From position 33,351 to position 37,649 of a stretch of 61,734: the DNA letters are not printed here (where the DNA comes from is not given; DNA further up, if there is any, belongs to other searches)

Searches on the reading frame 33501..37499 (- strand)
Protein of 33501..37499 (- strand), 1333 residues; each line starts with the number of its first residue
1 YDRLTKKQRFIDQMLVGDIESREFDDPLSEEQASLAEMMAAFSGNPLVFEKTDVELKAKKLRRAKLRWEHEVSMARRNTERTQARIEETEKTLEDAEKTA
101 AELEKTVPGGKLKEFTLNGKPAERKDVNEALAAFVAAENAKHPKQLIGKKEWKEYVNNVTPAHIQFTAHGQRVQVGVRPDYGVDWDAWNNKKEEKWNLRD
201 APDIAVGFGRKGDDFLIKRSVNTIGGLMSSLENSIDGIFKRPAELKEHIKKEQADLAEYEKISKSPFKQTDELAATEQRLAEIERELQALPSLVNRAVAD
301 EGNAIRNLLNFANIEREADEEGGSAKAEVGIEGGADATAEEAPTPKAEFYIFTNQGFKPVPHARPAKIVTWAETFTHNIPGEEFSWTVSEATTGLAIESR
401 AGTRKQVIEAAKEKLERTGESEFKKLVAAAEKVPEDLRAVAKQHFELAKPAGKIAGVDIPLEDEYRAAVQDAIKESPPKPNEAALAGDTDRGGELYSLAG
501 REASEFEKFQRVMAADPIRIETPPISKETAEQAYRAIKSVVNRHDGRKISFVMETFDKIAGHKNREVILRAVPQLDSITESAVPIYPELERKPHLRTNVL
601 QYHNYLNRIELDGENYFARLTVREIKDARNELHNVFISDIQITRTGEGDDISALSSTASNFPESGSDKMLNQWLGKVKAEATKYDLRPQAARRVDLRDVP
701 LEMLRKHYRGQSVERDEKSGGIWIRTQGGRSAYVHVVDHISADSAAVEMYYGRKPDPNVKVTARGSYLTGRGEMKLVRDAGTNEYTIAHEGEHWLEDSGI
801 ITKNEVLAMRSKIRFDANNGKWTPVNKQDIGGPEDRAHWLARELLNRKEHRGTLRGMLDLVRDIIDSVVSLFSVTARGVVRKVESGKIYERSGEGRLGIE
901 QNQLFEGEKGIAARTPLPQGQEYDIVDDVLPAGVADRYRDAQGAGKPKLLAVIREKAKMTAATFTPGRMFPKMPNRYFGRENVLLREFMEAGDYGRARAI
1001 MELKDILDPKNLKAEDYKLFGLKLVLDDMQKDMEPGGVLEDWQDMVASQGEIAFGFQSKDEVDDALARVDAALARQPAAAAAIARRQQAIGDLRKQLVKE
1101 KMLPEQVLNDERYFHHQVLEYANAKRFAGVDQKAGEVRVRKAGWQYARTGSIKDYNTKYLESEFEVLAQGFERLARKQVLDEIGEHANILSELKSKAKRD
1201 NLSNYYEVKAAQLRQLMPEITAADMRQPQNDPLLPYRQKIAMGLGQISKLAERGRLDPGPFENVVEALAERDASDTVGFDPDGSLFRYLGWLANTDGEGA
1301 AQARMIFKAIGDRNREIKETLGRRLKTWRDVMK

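Call 8: search_protein_families(library=pfam, proteins=[window:33501-37499:-], max_evalue=0.1)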
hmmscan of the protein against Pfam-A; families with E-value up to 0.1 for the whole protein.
window:33501-37499:- (1333 aa): 3 families
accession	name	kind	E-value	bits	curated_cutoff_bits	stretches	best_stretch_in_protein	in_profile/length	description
PF18798.6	LPD3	-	3.5e-17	63.1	27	1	527-628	7-110/114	Large polyvalent protein-associated domain 3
PF14712.11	Snapin_Pallidin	-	0.056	14.3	29.6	1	228-295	15-79/89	Snapin/Pallidin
PF11802.13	CENP-K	-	0.083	12.9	27.2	0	214-292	78-155/263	Centromere-associated protein K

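Call 59: search_protein_families(library=phrogs, proteins=[window:33501-37499:-], max_evalue=0.001)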
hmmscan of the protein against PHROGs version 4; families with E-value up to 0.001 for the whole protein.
window:33501-37499:- (1333 aa): 1 family
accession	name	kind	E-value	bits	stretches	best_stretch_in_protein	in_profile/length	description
phrog_10089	-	moron, auxiliary metabolic gene and host takeover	1.7e-24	85.8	1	1-313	2958-3228/4647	DarB-like antirestriction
